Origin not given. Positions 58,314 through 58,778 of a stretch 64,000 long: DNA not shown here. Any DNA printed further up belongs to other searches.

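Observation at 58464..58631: Hidden 55-aa two-TM small ORF translationally coupled between mutA and mutB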

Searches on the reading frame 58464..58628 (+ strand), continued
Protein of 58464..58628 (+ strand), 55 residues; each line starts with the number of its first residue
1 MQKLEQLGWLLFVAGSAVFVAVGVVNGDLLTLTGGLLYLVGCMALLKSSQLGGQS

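Call 41: find_homologous_proteins(query=A3, max_evalue=0.0001)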
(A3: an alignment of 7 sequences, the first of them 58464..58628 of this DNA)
Query A3 (7 sequences) (55 aa, profile of the alignment): 37 proteins with E <= 0.0001 among 169 candidates.
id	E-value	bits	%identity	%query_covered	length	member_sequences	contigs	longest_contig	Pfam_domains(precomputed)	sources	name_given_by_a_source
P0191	3.0e-26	108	58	100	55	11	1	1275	-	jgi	-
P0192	9.3e-26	107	66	91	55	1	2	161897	-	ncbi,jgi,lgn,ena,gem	-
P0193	1.8e-25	106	55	100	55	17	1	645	-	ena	-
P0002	4.7e-25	105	56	100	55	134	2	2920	-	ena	-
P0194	3.5e-24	102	56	100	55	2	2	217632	-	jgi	jgi:hypothetical protein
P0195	1.8e-23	100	56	95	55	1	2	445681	-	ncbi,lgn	ncbi:MAG: hypothetical protein AAGC53_17115 [Actinomycetota bacterium]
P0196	2.1e-23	99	53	100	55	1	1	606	-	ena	-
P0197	3.9e-23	98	55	100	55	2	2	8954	-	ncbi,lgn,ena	-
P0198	6.0e-23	98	51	89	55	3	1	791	-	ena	-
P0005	8.2e-23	97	50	84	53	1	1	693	-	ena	-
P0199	1.0e-22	97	55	100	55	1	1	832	-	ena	-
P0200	1.1e-22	97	53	100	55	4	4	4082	-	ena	-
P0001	1.2e-22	97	100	100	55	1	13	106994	-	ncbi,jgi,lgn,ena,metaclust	jgi:hypothetical protein|metaclust:\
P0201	1.3e-22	97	51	100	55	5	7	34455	-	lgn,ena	-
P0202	1.9e-22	96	49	100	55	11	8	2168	-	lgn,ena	-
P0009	1.6e-21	93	47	82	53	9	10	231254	-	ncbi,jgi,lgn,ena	jgi:hypothetical protein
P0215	6.1e-20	88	54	95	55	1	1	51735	-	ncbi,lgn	ncbi:MAG: hypothetical protein AAGA90_06800 [Actinomycetota bacterium]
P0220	1.8e-18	84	52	95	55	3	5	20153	-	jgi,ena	-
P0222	2.9e-15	73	49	82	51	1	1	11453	-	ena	-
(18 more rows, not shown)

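Call 44: find_encoding_contigs(protein=P0195, flank=6000, max_places=1)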
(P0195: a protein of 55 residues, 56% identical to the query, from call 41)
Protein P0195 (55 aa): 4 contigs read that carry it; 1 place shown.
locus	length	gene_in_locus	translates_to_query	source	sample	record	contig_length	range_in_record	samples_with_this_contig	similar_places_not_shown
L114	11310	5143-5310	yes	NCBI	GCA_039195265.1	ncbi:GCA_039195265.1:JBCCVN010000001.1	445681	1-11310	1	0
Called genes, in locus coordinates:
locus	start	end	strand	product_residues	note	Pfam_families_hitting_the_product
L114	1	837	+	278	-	PF00501:AMP-binding, PF13193:AMP-binding_C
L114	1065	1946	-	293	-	PF04909:Amidohydro_2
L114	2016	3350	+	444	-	-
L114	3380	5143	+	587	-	PF01642:MM_CoA_mutase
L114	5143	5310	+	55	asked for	-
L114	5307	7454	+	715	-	PF01642:MM_CoA_mutase, PF02310:B12-binding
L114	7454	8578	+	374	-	PF04371:PAD_porph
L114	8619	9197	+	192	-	PF03551:PadR, PF10400:Vir_act_alpha_C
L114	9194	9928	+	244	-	PF00005:ABC_tran, PF02463:SMC_N (faint)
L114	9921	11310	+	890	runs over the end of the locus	PF02687:FtsX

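Call 45: find_encoding_contigs(protein=P0222, flank=6000, max_places=1)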
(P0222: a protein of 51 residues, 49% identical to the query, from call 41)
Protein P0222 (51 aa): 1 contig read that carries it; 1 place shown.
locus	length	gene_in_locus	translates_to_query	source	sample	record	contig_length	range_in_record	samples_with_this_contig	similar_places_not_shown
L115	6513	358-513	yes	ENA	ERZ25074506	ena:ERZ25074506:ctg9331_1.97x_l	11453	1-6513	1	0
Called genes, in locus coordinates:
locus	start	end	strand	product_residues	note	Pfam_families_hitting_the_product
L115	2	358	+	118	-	?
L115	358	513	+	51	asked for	-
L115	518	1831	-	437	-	-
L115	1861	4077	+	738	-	PF01642:MM_CoA_mutase, PF02310:B12-binding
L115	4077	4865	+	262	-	-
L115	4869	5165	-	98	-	PF07876:Dabb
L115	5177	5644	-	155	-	PF12680:SnoaL_2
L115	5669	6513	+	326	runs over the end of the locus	PF03308:MeaB, PF02492:cobW (faint)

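Call 46: find_encoding_contigs(protein=P0220, flank=6000, max_places=1)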
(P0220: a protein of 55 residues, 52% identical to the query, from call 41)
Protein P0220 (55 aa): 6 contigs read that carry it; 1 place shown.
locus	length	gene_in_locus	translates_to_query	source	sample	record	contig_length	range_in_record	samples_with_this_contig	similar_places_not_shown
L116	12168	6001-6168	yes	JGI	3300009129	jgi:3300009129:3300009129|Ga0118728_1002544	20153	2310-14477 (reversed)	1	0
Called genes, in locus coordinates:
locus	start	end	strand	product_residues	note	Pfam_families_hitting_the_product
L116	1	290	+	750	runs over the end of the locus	PF04879:Molybdop_Fe4S4, PF00384:Molybdopterin, PF01568:Molydop_binding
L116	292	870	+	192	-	PF13302:Acetyltransf_3, PF00583:Acetyltransf_1, PF12746:GNAT_acetyltran (weak)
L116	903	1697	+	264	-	PF00106:adh_short, PF08659:KR, PF01370:Epimerase (faint), PF13561:adh_short_C2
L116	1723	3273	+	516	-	PF00501:AMP-binding, PF13193:AMP-binding_C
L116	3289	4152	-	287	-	PF04909:Amidohydro_2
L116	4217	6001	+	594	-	PF01642:MM_CoA_mutase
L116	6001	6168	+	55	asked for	-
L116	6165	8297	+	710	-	PF01642:MM_CoA_mutase, PF02310:B12-binding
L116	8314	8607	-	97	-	PF07876:Dabb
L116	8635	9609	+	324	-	PF03308:MeaB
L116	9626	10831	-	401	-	PF00285:Citrate_synt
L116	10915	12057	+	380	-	PF00285:Citrate_synt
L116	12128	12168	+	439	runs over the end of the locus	PF00067:p450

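Call 47: find_encoding_contigs(protein=P0215, flank=6000, max_places=1)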
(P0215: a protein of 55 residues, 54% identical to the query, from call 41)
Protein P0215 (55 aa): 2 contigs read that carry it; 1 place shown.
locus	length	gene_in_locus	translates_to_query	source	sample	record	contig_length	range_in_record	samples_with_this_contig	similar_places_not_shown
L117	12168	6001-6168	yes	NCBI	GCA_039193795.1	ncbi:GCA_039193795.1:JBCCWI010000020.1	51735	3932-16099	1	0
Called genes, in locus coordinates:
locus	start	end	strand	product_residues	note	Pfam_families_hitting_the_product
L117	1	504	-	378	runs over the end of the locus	PF02720:DUF222, PF01844:HNH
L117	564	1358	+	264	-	PF00106:adh_short, PF08659:KR, PF23441:SDR, PF01370:Epimerase (faint), PF13561:adh_short_C2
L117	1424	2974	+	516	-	PF00501:AMP-binding, PF13193:AMP-binding_C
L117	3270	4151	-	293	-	PF04909:Amidohydro_2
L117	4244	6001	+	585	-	PF01642:MM_CoA_mutase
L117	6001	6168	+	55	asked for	-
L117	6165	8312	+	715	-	PF01642:MM_CoA_mutase, PF02310:B12-binding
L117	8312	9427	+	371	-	PF04371:PAD_porph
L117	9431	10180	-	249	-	-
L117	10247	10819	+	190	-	PF03551:PadR, PF10400:Vir_act_alpha_C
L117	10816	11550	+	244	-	PF00005:ABC_tran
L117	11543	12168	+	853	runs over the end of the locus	PF02687:FtsX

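Call 49: predict_structure(alignment_id=A1)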
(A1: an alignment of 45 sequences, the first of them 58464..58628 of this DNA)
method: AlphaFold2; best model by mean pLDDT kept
length: 55 residues; sequences in the alignment: 45
mean_pLDDT: 89.2   pTM: 0.66
mean pLDDT of the five models: 89.2, 86.0, 85.0, 77.1, 75.7
residues with pLDDT >= 90: 38; 70-90: 12; 50-70: 3; < 50: 2
segments of 3 or more residues with pLDDT < 50: none
pLDDT, mean of each block of 10 residues (from residue 1): 86 95 96 96 89 58
secondary structure, 60 per line:
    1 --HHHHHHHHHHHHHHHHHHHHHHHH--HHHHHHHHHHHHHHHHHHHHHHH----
elements in order: H3-26 H29-51

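Call 52: search_solved_structures(query=A1, max_evalue=1)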
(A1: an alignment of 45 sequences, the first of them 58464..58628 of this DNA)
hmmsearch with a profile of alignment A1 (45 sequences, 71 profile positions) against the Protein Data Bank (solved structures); distinct sequences matched with E-value up to 1: 5.
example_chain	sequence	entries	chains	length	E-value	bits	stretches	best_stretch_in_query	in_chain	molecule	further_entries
4x5m_A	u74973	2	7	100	0.099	15.5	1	15-60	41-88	Uncharacterized protein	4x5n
6ake_A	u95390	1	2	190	0.51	13.2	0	35-58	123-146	Claudin-3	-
2mkv_A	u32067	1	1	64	0.63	12.9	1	37-65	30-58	Sodium/potassium-transporting ATPase subunit gamma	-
8eqm_M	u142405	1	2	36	0.86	12.5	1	33-63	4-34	Photosystem II reaction center protein M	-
3din_E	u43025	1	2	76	0.9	12.4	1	27-52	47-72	Preprotein translocase subunit SecG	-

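Call 55: search_protein_families(library=pfam, proteins=[P0003], max_evalue=0.01)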
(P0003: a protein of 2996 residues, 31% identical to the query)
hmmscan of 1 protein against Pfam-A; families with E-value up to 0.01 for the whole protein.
P0003 (2996 aa): 0 families

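Call 56: fold_search(model_id=the predicted structure, library=pdb)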
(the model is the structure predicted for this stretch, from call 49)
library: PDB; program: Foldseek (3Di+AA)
matches with E <= 10: 230; with E <= 0.001: 0
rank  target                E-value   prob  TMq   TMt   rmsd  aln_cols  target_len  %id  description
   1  4x5n_A                6.5e-01  0.98  0.79  0.50   2.4        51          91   16  Crystal structure of SemiSWEET in the inward-open and outward-open conformations (released 2015-01-21)
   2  6v7u_B                7.9e-01  0.96  0.81  0.78   2.5        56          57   12  Structure of a phage-encoded quorum sensing anti-activator, Aqs1 (released 2020-12-16)
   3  4x5n_B                8.5e-01  0.97  0.79  0.49   2.4        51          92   16  Crystal structure of SemiSWEET in the inward-open and outward-open conformations (released 2015-01-21)
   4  2yxh_A                9.0e-01  0.98  0.81  0.41   1.0        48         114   19  Crystal structure of mazG-related protein from Thermotoga maritima (released 2007-10-30)
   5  4x5m_C                9.6e-01  0.97  0.80  0.49   2.4        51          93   16  Crystal structure of SemiSWEET in the inward-open conformation (released 2015-01-21)
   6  4x5m_B                9.6e-01  0.96  0.78  0.48   2.4        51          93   16  Crystal structure of SemiSWEET in the inward-open conformation (released 2015-01-21)
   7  7aoi_XF               1.0e+00  0.99  0.85  0.30   1.1        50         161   20  Trypanosoma brucei mitochondrial ribosome large subunit assembly intermediate (released 2020-12-02)
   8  7q21_F                1.0e+00  0.97  0.75  0.30   1.8        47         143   28  III2-IV2 respiratory supercomplex from Corynebacterium glutamicum (released 2022-02-02)
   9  5uhq_A                1.3e+00  0.96  0.78  0.47   0.8        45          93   16  Structure of a SemiSWEET Q20A mutant (released 2017-08-02)
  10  4qnd                  1.4e+00  0.75  0.64  0.39   3.9        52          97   17  Crystal structure of a SemiSWEET (released 2014-09-10)
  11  1vh6_B                1.5e+00  0.92  0.82  0.45   1.9        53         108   11  Crystal structure of a flagellar protein (released 2003-12-30)
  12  6v7v_C                1.5e+00  0.77  0.75  0.68   2.7        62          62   13  Structure of a phage-encoded quorum sensing anti-activator, Aqs1 (released 2020-12-16)
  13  2yxh_B                1.6e+00  0.95  0.70  0.34   0.7        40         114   22  Crystal structure of mazG-related protein from Thermotoga maritima (released 2007-10-30)
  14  4x5n_D                1.6e+00  0.89  0.77  0.49   2.5        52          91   15  Crystal structure of SemiSWEET in the inward-open and outward-open conformations (released 2015-01-21)
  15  6v7u_A                1.6e+00  0.75  0.73  0.65   2.6        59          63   14  Structure of a phage-encoded quorum sensing anti-activator, Aqs1 (released 2020-12-16)
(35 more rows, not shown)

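Call 64: search_protein_families(library=pfam, proteins=[L115:518-1831:-, L114:2016-3350:+], max_evalue=0.001)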
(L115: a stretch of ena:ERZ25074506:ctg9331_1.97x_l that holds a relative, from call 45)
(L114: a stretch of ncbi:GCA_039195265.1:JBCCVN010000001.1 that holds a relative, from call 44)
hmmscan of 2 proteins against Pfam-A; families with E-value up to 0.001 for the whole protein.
L115:518-1831:- (437 aa): 0 families

L114:2016-3350:+ (444 aa): 0 families
